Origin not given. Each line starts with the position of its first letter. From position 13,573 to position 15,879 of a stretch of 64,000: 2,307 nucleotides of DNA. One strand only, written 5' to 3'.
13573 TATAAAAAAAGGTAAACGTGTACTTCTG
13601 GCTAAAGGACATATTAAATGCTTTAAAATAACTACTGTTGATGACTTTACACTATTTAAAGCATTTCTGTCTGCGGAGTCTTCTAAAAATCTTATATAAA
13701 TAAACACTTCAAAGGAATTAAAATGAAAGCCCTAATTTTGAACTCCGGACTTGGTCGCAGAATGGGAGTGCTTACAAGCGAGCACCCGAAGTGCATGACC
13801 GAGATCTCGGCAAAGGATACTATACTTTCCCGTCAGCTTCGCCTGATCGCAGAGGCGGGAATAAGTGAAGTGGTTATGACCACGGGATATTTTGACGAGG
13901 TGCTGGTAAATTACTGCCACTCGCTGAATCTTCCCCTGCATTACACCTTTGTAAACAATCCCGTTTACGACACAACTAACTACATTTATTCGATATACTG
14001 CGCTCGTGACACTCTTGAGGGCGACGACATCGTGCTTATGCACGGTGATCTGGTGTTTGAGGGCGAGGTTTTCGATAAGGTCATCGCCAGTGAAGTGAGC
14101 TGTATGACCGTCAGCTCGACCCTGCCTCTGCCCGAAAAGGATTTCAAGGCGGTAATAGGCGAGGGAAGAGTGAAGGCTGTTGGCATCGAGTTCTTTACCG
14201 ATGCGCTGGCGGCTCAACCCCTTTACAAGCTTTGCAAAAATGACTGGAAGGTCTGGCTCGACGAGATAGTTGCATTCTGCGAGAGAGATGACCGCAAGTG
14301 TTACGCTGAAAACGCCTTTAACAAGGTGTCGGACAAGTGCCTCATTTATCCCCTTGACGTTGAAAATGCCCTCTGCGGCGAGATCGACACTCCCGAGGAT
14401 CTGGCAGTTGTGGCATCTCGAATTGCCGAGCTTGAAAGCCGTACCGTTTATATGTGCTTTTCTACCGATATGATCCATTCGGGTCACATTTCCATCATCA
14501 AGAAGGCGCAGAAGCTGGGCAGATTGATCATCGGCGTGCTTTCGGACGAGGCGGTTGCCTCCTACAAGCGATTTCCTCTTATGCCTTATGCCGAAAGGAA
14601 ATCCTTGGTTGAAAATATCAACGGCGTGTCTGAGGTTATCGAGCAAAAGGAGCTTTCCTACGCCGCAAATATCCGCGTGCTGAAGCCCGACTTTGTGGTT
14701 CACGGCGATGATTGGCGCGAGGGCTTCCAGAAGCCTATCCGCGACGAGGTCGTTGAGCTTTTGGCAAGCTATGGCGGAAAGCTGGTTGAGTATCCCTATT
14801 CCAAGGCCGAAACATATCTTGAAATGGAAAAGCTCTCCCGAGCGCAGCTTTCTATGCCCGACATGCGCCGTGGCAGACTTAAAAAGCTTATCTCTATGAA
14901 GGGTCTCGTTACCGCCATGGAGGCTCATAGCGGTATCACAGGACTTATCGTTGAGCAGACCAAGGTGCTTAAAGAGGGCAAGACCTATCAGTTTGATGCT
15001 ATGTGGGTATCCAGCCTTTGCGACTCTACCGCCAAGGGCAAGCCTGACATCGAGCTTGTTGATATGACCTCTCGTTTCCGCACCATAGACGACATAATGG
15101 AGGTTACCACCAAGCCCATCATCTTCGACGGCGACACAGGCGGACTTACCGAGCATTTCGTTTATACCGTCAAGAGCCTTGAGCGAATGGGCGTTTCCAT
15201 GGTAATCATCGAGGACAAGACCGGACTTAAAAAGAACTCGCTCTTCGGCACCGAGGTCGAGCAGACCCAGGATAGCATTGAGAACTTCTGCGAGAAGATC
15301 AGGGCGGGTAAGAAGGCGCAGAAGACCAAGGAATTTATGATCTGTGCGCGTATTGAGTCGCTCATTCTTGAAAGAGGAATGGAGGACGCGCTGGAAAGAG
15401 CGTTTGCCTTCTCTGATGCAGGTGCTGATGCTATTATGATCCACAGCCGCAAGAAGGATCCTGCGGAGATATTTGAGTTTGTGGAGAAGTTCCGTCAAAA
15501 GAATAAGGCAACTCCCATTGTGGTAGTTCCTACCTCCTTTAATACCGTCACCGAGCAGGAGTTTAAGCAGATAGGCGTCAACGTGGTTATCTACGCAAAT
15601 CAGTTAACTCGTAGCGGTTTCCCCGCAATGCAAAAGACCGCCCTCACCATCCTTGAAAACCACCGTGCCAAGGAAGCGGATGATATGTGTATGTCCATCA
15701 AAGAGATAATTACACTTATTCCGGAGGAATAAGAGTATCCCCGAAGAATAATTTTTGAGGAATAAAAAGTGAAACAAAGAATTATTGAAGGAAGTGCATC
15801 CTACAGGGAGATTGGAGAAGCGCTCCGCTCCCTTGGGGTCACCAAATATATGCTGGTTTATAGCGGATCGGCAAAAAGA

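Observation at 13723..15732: Three-domain fusion: LicC-like nucleotidyltransferase, HxGH cytidylyltransferase and PEP mutase in one 669-aa polypeptide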

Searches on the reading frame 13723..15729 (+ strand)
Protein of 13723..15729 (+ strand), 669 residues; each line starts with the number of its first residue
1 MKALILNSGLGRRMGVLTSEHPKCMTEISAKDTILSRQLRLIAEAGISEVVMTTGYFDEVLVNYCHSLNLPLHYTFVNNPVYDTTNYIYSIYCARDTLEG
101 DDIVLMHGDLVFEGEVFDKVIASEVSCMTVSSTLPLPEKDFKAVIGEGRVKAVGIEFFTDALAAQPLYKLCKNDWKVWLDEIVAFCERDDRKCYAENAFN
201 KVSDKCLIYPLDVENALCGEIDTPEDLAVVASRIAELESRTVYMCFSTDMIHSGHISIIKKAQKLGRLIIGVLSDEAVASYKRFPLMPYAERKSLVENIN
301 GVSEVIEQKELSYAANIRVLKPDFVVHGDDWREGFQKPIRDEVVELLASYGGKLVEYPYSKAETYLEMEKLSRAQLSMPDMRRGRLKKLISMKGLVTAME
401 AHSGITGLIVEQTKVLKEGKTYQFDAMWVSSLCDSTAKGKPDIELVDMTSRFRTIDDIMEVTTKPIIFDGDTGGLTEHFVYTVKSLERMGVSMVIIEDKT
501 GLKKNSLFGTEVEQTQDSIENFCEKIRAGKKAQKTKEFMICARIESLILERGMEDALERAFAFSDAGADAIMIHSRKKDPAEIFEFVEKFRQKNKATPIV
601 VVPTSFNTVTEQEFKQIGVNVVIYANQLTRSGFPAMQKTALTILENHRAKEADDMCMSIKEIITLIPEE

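Call 3: search_protein_families(library=pfam, proteins=[window:13723-15729:+], max_evalue=0.01)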
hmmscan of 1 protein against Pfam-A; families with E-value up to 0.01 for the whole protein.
window:13723-15729:+ (669 aa): 5 families
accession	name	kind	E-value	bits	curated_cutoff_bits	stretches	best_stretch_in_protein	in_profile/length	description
PF13714.12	PEP_mutase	-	5e-56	190.4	31.5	1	386-643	1-239/240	Phosphoenolpyruvate phosphomutase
PF01467.32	CTP_transf_like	-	7.5e-14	52.5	21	1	249-343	7-102/133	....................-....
PF12804.13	NTP_transf_3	-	2.7e-09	37.8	27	1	3-122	1-109/160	MobA-like NTP transferase domain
PF20202.4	DUF6564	-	3.1e-06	27.5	25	1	26-132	9-120/230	Domain of unknown function (DUF6564)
PF00483.29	NTP_transferase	-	7.8e-05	22.8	21.2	1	2-114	1-115/245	Nucleotidyl transferase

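Call 4: search_protein_families(library=ncbifam, proteins=[window:13723-15729:+], max_evalue=0.01)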
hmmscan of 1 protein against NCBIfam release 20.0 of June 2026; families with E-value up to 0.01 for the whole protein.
window:13723-15729:+ (669 aa): 25 families
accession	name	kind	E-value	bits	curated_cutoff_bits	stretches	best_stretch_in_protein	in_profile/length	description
TIGR02320.1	PEP_mutase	equivalog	2.3e-123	410.7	319.55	1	386-668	1-282/284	phosphoenolpyruvate mutase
TIGR02321.1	Pphn_pyruv_hyd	equivalog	1.8e-41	142.1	374.4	1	395-666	16-276/290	phosphonopyruvate hydrolase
TIGR02317.1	prpB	equivalog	5.6e-27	94.7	354.4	1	384-650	3-254/285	methylisocitrate lyase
NF008455.0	PRK11320.1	equivalog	7.2e-23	81.2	353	1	420-650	36-257/295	methylisocitrate lyase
TIGR03992.1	Arch_glmU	subfamily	1.2e-13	50.7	292.1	1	1-132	1-129/393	bifunctional sugar-1-phosphate nucleotidylyltransferase/acetyltransferase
TIGR02199.1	rfaE_dom_II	equivalog_domain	1.3e-13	51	181.5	1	242-358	14-128/144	D-glycero-beta-D-manno-heptose 1-phosphate adenylyltransferase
NF041135.1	IPPtranDIPPsyn_Thcocales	equivalog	1.9e-11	43.6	580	1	1-156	1-148/419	bifunctional L-myo-inositol-1-phosphate cytidylyltransferase/CDP-L-myo-inositol myo-inositolphosphotransferase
TIGR00125.1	cyt_tran_rel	domain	3.5e-11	43.1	27.7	1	249-304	9-64/65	adenylyltransferase/cytidyltransferase family protein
TIGR01518.1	g3p_cytidyltrns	equivalog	4.3e-11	43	165.4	1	248-336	7-97/125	glycerol-3-phosphate cytidylyltransferase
NF041313.1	UDPGP_AglF_Halo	equivalog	5.2e-11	42.4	400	1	1-122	1-117/234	UTP--glucose-1-phosphate uridylyltransferase AglF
TIGR02319.1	CPEP_Pphonmut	equivalog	5.7e-09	35.6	420.05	1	433-627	47-235/294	carboxyvinyl-carboxyphosphonate phosphorylmutase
NF052502.1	man1P_GTase_Rv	exception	6.3e-09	35.1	440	1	2-113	2-111/352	mannose-1-phosphate guanylyltransferase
NF008454.0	PRK11316.1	equivalog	8.4e-09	34.5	521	1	242-332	343-436/475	bifunctional D-glycero-beta-D-manno-heptose-7-phosphate kinase/D-glycero-beta-D-manno-heptose 1-phosphate adenylyltransferase HldE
NF045761.1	NAMPUrTaseMurU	equivalog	1.1e-08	35.2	250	1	1-111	1-109/226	N-acetylmuramate alpha-1-phosphate uridylyltransferase MurU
NF001985.0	PRK00777.1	subfamily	1.5e-08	34.8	104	1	249-299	14-65/157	pantetheine-phosphate adenylyltransferase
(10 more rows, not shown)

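Call 7: search_solved_structures(query=window:13723-15729:+, max_evalue=0.001)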
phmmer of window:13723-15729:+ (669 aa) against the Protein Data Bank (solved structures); distinct sequences matched with E-value up to 0.001: 27.
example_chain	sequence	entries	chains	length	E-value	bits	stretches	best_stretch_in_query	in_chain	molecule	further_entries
5x3d_A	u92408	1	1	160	3.4e-41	144.5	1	237-361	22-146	Phosphoenolpyruvate phosphomutase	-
1m1b_A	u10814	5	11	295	1.2e-39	139.4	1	383-665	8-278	PHOSPHOENOLPYRUVATE PHOSPHOMUTASE | PROTEIN (PHOSPHOENOLPYRUVATE MUTASE)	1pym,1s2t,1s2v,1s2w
1s2u_A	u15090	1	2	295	1.4e-38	135.9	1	383-665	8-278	Phosphoenolpyruvate phosphomutase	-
5unc_A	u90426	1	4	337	2e-38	135.4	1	422-657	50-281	PHOSPHOENOLPYRUVATE PHOSPHOMUTASE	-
2dua_A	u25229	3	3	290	1.5e-35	125.9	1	402-666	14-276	Phosphonopyruvate hydrolase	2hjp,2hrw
3elb_A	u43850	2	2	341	7.7e-13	50.8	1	247-331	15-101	Ethanolamine-phosphate cytidylyltransferase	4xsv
1o5q_A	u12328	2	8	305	4.5e-12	48.3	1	435-627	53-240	Probable methylisocitrate lyase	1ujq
4iqd_A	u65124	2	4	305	5.4e-12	48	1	422-652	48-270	Carboxyvinyl-carboxyphosphonate phosphorylmutase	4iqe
3eoo_A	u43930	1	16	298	1.5e-11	46.6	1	417-648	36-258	Methylisocitrate lyase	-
1xg3_A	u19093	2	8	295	6.7e-11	44.4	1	435-573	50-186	Probable methylisocitrate lyase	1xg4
6t4v_C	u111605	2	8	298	6.9e-11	44.4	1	424-642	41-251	2-methylisocitrate lyase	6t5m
1mum_A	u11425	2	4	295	1.6e-10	43.2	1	435-573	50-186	2-methylisocitrate lyase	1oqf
9hra_A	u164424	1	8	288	4.3e-09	38.5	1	422-648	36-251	2-methylisocitrate lyase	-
9hgk_A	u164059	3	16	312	5.4e-09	38.1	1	421-648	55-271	2-methylisocitrate lyase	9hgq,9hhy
1zlp_A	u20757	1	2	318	1.4e-08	36.8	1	423-628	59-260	petal death protein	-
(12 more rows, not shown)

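Call 14: find_homologous_proteins(query=window:13723-15729:+, max_evalue=1e-10)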
Query window:13723-15729:+ (669 aa): 8000 proteins with E <= 1e-10 among 8000 candidates; the best 120 are listed.
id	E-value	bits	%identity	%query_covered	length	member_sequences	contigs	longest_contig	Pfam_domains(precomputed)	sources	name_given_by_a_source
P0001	0.0e+0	1452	96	100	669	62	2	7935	PF00483.30,PF13714.13,PF01467.33,PF20202.5,PF12804.14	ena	-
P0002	0.0e+0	1415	93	100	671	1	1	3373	PF00483.30,PF13714.13,PF01467.33,PF20202.5,PF12804.14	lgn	-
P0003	0.0e+0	1406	93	100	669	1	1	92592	PF00483.30,PF13714.13,PF01467.33,PF20202.5,PF12804.14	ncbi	-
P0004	0.0e+0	1405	93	100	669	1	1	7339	PF00483.30,PF13714.13,PF01467.33,PF20202.5,PF12804.14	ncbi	-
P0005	0.0e+0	1404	92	100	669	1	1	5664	PF13714.13,PF01467.33,PF20202.5,PF12804.14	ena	-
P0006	0.0e+0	1403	93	100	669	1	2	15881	PF00483.30,PF13714.13,PF01467.33,PF20202.5,PF12804.14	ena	-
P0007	0.0e+0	1396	92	100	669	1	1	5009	PF00483.30,PF13714.13,PF01467.33,PF20202.5,PF12804.14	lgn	-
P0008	0.0e+0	1396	92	100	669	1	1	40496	PF00483.30,PF13714.13,PF01467.33,PF20202.5,PF12804.14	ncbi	-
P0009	0.0e+0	1395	92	100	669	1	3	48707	PF00483.30,PF13714.13,PF01467.33,PF20202.5,PF12804.14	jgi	-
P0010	0.0e+0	1393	91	100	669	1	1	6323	PF00483.30,PF13714.13,PF01467.33,PF20202.5,PF12804.14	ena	-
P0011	0.0e+0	1392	92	100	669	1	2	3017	PF00483.30,PF13714.13,PF01467.33,PF20202.5,PF12804.14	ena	-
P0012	0.0e+0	1392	92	100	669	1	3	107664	PF00483.30,PF13714.13,PF01467.33,PF20202.5,PF12804.14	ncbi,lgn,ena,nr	ncbi:MAG: phosphoenolpyruvate mutase [Clostridia bacterium]|nr:phosphoenolpyruvate mutase [Clostridi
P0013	0.0e+0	1390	91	100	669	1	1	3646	PF00483.30,PF13714.13,PF01467.33,PF20202.5,PF12804.14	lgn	-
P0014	0.0e+0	1390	92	100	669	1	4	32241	PF00483.30,PF13714.13,PF01467.33,PF20202.5,PF12804.14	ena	-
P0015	0.0e+0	1389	91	100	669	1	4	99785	PF00483.30,PF13714.13,PF01467.33,PF20202.5,PF12804.14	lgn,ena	-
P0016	0.0e+0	1387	91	100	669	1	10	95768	PF00483.30,PF13714.13,PF01467.33,PF20202.5,PF12804.14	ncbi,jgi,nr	ncbi:MAG: phosphoenolpyruvate mutase [Ruminococcaceae bacterium]|nr:phosphoenolpyruvate mutase [Osci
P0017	0.0e+0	1386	91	100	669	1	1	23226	PF00483.30,PF13714.13,PF01467.33,PF20202.5,PF12804.14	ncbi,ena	-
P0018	0.0e+0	1386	91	100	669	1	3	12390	PF00483.30,PF13714.13,PF01467.33,PF20202.5,PF12804.14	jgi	-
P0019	0.0e+0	1382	91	100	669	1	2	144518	PF00483.30,PF13714.13,PF01467.33,PF20202.5,PF12804.14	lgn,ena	-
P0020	0.0e+0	1382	91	100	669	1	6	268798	PF00483.30,PF13714.13,PF01467.33,PF20202.5,PF12804.14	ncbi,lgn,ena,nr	ncbi:MAG: phosphoenolpyruvate mutase [Clostridia bacterium]|nr:phosphoenolpyruvate mutase [Clostridi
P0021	0.0e+0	1381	91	100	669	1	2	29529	PF00483.30,PF13714.13,PF01467.33,PF20202.5,PF12804.14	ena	-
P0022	0.0e+0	1379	91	100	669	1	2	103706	PF00483.30,PF13714.13,PF01467.33,PF12804.14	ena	-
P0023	0.0e+0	1378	90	100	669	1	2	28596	PF00483.30,PF13714.13,PF01467.33,PF20202.5,PF12804.14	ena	-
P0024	0.0e+0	1378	91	100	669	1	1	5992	PF00483.30,PF13714.13,PF01467.33,PF20202.5,PF12804.14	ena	-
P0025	0.0e+0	1378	90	100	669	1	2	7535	PF00483.30,PF13714.13,PF01467.33,PF20202.5,PF12804.14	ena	-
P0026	0.0e+0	1378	91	100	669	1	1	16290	PF00483.30,PF13714.13,PF01467.33,PF20202.5,PF12804.14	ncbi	-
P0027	0.0e+0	1378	91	100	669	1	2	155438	PF00483.30,PF13714.13,PF01467.33,PF20202.5,PF12804.14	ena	-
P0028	0.0e+0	1378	91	100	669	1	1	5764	PF00483.30,PF13714.13,PF01467.33,PF20202.5,PF12804.14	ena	-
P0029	0.0e+0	1375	90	100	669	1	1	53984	PF00483.30,PF13714.13,PF01467.33,PF20202.5,PF12804.14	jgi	-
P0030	0.0e+0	1368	90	100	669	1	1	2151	PF00483.30,PF13714.13,PF01467.33,PF20202.5,PF12804.14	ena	-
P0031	0.0e+0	1366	89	100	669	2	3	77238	PF00483.30,PF13714.13,PF01467.33,PF20202.5,PF12804.14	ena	-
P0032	0.0e+0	1365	90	100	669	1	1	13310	PF00483.30,PF13714.13,PF01467.33,PF20202.5,PF12804.14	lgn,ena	-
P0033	0.0e+0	1364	90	100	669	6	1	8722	PF00483.30,PF13714.13,PF01467.33,PF20202.5,PF12804.14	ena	-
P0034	0.0e+0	1362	90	100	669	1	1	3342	PF00483.30,PF13714.13,PF01467.33,PF20202.5,PF12804.14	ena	-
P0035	0.0e+0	1347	91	97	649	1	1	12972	PF00483.30,PF13714.13,PF01467.33,PF20202.5,PF12804.14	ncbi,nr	ncbi:MAG: phosphoenolpyruvate mutase, partial [Ruminococcaceae bacterium]|nr:phosphoenolpyruvate mut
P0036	0.0e+0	1345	88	100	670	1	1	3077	PF00483.30,PF13714.13,PF01467.33,PF20202.5,PF12804.14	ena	-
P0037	0.0e+0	1339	88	100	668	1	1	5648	PF00483.30,PF13714.13,PF01467.33,PF20202.5,PF12804.14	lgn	-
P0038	0.0e+0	1335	88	100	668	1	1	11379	PF00483.30,PF13714.13,PF01467.33,PF20202.5,PF12804.14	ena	-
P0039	0.0e+0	1333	87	100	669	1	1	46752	PF13714.13,PF01467.33,PF20202.5,PF12804.14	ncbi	-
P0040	0.0e+0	1332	88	100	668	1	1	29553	PF13714.13,PF01467.33,PF20202.5,PF12804.14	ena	-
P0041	0.0e+0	1325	87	100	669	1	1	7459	PF00483.30,PF13714.13,PF01467.33,PF20202.5,PF12804.14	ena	-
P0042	0.0e+0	1322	87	100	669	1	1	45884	PF00483.30,PF13714.13,PF01467.33,PF20202.5,PF12804.14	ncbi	-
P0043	0.0e+0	1322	87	100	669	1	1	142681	PF13714.13,PF01467.33,PF20202.5,PF12804.14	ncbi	-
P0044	0.0e+0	1308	88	98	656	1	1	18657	PF13714.13,PF01467.33,PF20202.5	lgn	-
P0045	0.0e+0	1306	88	98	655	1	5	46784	PF13714.13,PF01467.33,PF20202.5,PF12804.14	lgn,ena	-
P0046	0.0e+0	1303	85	100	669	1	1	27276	PF00483.30,PF13714.13,PF01467.33,PF20202.5,PF12804.14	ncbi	-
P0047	0.0e+0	1302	85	100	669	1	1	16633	PF00483.30,PF13714.13,PF01467.33,PF20202.5,PF12804.14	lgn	-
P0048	0.0e+0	1296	85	100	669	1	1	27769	PF13714.13,PF01467.33,PF12804.14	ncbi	-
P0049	0.0e+0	1294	84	100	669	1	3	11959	PF13714.13,PF01467.33,PF20202.5,PF12804.14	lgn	-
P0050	0.0e+0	1293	85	100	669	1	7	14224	PF00483.30,PF13714.13,PF01467.33,PF20202.5,PF12804.14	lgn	-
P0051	0.0e+0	1287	85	100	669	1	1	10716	PF00483.30,PF13714.13,PF01467.33,PF20202.5,PF12804.14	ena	-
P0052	0.0e+0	1282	85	100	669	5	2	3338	PF00483.30,PF13714.13,PF01467.33,PF20202.5,PF12804.14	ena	-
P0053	0.0e+0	1280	83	100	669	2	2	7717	PF00483.30,PF13714.13,PF01467.33,PF20202.5,PF12804.14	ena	-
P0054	0.0e+0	1279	83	100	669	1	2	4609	PF00483.30,PF13714.13,PF01467.33,PF20202.5,PF12804.14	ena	-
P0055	0.0e+0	1279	84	100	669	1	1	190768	PF00483.30,PF13714.13,PF01467.33,PF20202.5,PF12804.14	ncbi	-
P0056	0.0e+0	1279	83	100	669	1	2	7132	PF00483.30,PF13714.13,PF01467.33,PF20202.5,PF12804.14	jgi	-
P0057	0.0e+0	1278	84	100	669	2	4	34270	PF00483.30,PF13714.13,PF01467.33,PF20202.5,PF12804.14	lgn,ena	-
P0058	0.0e+0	1278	83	100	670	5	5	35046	PF00483.30,PF13714.13,PF01467.33,PF20202.5,PF12804.14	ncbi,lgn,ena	-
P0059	0.0e+0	1278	83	100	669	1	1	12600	PF00483.30,PF13714.13,PF01467.33,PF20202.5,PF12804.14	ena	-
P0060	0.0e+0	1274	84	100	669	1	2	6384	PF00483.30,PF13714.13,PF01467.33,PF20202.5,PF12804.14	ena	-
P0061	0.0e+0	1274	84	100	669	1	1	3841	PF00483.30,PF13714.13,PF01467.33,PF20202.5,PF12804.14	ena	-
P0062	0.0e+0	1274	84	100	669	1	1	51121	PF00483.30,PF13714.13,PF01467.33,PF20202.5,PF12804.14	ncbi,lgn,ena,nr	ncbi:MAG: phosphoenolpyruvate mutase [Clostridia bacterium]|nr:phosphoenolpyruvate mutase [Clostridi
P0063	0.0e+0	1273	83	100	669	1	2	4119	PF00483.30,PF13714.13,PF01467.33,PF20202.5,PF12804.14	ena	-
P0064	0.0e+0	1273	83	100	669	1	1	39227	PF00483.30,PF13714.13,PF01467.33,PF20202.5,PF12804.14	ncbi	-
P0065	0.0e+0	1272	83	100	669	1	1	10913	PF13714.13,PF01467.33,PF20202.5,PF12804.14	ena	-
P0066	0.0e+0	1272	83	100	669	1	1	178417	PF00483.30,PF13714.13,PF01467.33,PF12804.14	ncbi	-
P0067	0.0e+0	1270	83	100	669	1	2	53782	PF00483.30,PF13714.13,PF01467.33,PF20202.5,PF12804.14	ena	-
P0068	0.0e+0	1269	84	100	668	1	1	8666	PF00483.30,PF13714.13,PF01467.33,PF20202.5,PF12804.14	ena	-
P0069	0.0e+0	1266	84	100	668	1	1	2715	PF00483.30,PF13714.13,PF01467.33,PF20202.5,PF12804.14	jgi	-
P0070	0.0e+0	1265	83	100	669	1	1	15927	PF00483.30,PF13714.13,PF01467.33,PF20202.5,PF12804.14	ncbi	-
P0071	0.0e+0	1264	83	100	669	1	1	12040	PF13714.13,PF01467.33,PF20202.5,PF12804.14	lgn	-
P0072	0.0e+0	1259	82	100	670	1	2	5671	PF00483.30,PF13714.13,PF01467.33,PF12804.14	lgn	-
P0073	0.0e+0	1259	83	100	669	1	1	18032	PF00483.30,PF13714.13,PF01467.33,PF20202.5,PF12804.14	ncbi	-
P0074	0.0e+0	1258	83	100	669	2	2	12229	PF00483.30,PF13714.13,PF01467.33,PF20202.5,PF12804.14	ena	-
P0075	0.0e+0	1258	82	100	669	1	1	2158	PF00483.30,PF13714.13,PF01467.33,PF12804.14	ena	-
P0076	0.0e+0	1257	82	100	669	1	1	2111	PF00483.30,PF13714.13,PF01467.33,PF12804.14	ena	-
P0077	0.0e+0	1256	82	100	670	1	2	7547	PF00483.30,PF13714.13,PF01467.33,PF12804.14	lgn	-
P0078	0.0e+0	1255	83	100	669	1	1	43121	PF00483.30,PF13714.13,PF01467.33,PF20202.5,PF12804.14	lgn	-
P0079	0.0e+0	1255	82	100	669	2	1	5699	PF00483.30,PF13714.13,PF01467.33,PF12804.14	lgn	-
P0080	0.0e+0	1255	83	100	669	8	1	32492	PF00483.30,PF13714.13,PF01467.33,PF20202.5,PF12804.14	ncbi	-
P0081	0.0e+0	1254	82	100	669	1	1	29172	PF13714.13,PF01467.33,PF20202.5,PF12804.14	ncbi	-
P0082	0.0e+0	1254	83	100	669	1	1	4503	PF00483.30,PF13714.13,PF01467.33,PF12804.14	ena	-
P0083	0.0e+0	1253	82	100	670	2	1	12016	PF00483.30,PF13714.13,PF01467.33,PF12804.14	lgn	-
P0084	0.0e+0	1252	82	100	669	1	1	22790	PF00483.30,PF13714.13,PF01467.33,PF20202.5,PF12804.14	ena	-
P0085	0.0e+0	1251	81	100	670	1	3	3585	PF00483.30,PF13714.13,PF01467.33,PF12804.14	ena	-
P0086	0.0e+0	1251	81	100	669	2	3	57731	PF00483.30,PF13714.13,PF01467.33,PF20202.5,PF12804.14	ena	-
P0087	0.0e+0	1249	82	100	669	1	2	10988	PF00483.30,PF13714.13,PF01467.33,PF20202.5,PF12804.14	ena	-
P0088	0.0e+0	1249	82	100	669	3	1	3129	PF00483.30,PF13714.13,PF01467.33,PF20202.5,PF12804.14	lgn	-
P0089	0.0e+0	1248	82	100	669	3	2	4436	PF00483.30,PF13714.13,PF01467.33,PF20202.5,PF12804.14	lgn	-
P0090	0.0e+0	1248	82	100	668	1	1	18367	PF00483.30,PF13714.13,PF01467.33,PF20202.5,PF12804.14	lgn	-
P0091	0.0e+0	1247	83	100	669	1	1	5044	PF00483.30,PF13714.13,PF01467.33,PF12804.14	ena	-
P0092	0.0e+0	1247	81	100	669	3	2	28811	PF00483.30,PF13714.13,PF01467.33,PF20202.5,PF12804.14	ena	-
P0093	0.0e+0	1246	82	100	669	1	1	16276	PF00483.30,PF13714.13,PF01467.33,PF12804.14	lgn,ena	-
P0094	0.0e+0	1245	82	100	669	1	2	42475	PF00483.30,PF13714.13,PF01467.33,PF12804.14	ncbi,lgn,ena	-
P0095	0.0e+0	1243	83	100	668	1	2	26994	PF00483.30,PF13714.13,PF01467.33,PF20202.5,PF12804.14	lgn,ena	-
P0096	0.0e+0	1243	82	100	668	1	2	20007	PF00483.30,PF13714.13,PF01467.33,PF20202.5,PF12804.14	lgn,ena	-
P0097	0.0e+0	1242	82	100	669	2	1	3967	PF00483.30,PF13714.13,PF01467.33,PF20202.5,PF12804.14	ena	-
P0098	0.0e+0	1242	81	100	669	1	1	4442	PF00483.30,PF13714.13,PF01467.33,PF20202.5,PF12804.14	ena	-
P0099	0.0e+0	1242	81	100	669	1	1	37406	PF00483.30,PF13714.13,PF01467.33,PF20202.5,PF12804.14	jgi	jgi:phosphoenolpyruvate phosphomutase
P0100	0.0e+0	1241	82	100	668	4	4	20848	PF00483.30,PF13714.13,PF01467.33,PF20202.5,PF12804.14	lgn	-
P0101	0.0e+0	1241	82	100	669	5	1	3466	PF00483.30,PF13714.13,PF01467.33,PF20202.5,PF12804.14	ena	-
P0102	0.0e+0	1240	80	100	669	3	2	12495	PF00483.30,PF13714.13,PF01467.33,PF20202.5,PF12804.14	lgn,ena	-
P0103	0.0e+0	1238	80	100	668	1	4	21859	PF13714.13,PF01467.33,PF20202.5,PF12804.14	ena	-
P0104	0.0e+0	1238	81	100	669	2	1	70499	PF00483.30,PF13714.13,PF01467.33,PF12804.14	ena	-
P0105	0.0e+0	1238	80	100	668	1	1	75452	PF13714.13,PF01467.33,PF20202.5,PF12804.14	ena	-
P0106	0.0e+0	1237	81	100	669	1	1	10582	PF00483.30,PF13714.13,PF01467.33,PF20202.5,PF12804.14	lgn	-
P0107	0.0e+0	1237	80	100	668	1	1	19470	PF13714.13,PF01467.33,PF20202.5,PF12804.14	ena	-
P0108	0.0e+0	1237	81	100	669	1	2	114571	PF13714.13,PF01467.33,PF20202.5,PF12804.14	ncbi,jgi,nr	ncbi:MAG: phosphoenolpyruvate mutase [Ruminococcaceae bacterium]|nr:phosphoenolpyruvate mutase [Osci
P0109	0.0e+0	1237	81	100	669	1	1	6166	PF13714.13,PF01467.33,PF20202.5,PF12804.14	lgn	-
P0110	0.0e+0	1237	81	100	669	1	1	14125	PF00483.30,PF13714.13,PF01467.33,PF20202.5,PF12804.14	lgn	-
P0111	0.0e+0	1237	80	100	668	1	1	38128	PF13714.13,PF01467.33,PF20202.5,PF12804.14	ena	-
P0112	0.0e+0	1237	81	100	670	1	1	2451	PF00483.30,PF13714.13,PF01467.33,PF12804.14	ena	-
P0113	0.0e+0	1236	81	100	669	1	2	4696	PF13714.13,PF01467.33,PF20202.5,PF12804.14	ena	-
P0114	0.0e+0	1236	81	100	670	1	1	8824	PF13714.13,PF01467.33,PF20202.5,PF12804.14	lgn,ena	-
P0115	0.0e+0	1236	81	100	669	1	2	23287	PF00483.30,PF13714.13,PF01467.33,PF20202.5,PF12804.14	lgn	-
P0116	0.0e+0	1236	81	100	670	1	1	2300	PF13714.13,PF01467.33,PF12804.14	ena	-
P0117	0.0e+0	1235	81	100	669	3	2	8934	PF00483.30,PF13714.13,PF01467.33,PF20202.5,PF12804.14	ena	-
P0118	0.0e+0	1235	81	100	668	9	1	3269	PF00483.30,PF13714.13,PF01467.33,PF20202.5,PF12804.14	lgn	-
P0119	0.0e+0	1235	80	100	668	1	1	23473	PF13714.13,PF01467.33,PF20202.5,PF12804.14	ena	-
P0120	0.0e+0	1235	81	100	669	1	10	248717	PF00483.30,PF13714.13,PF01467.33,PF12804.14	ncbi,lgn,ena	-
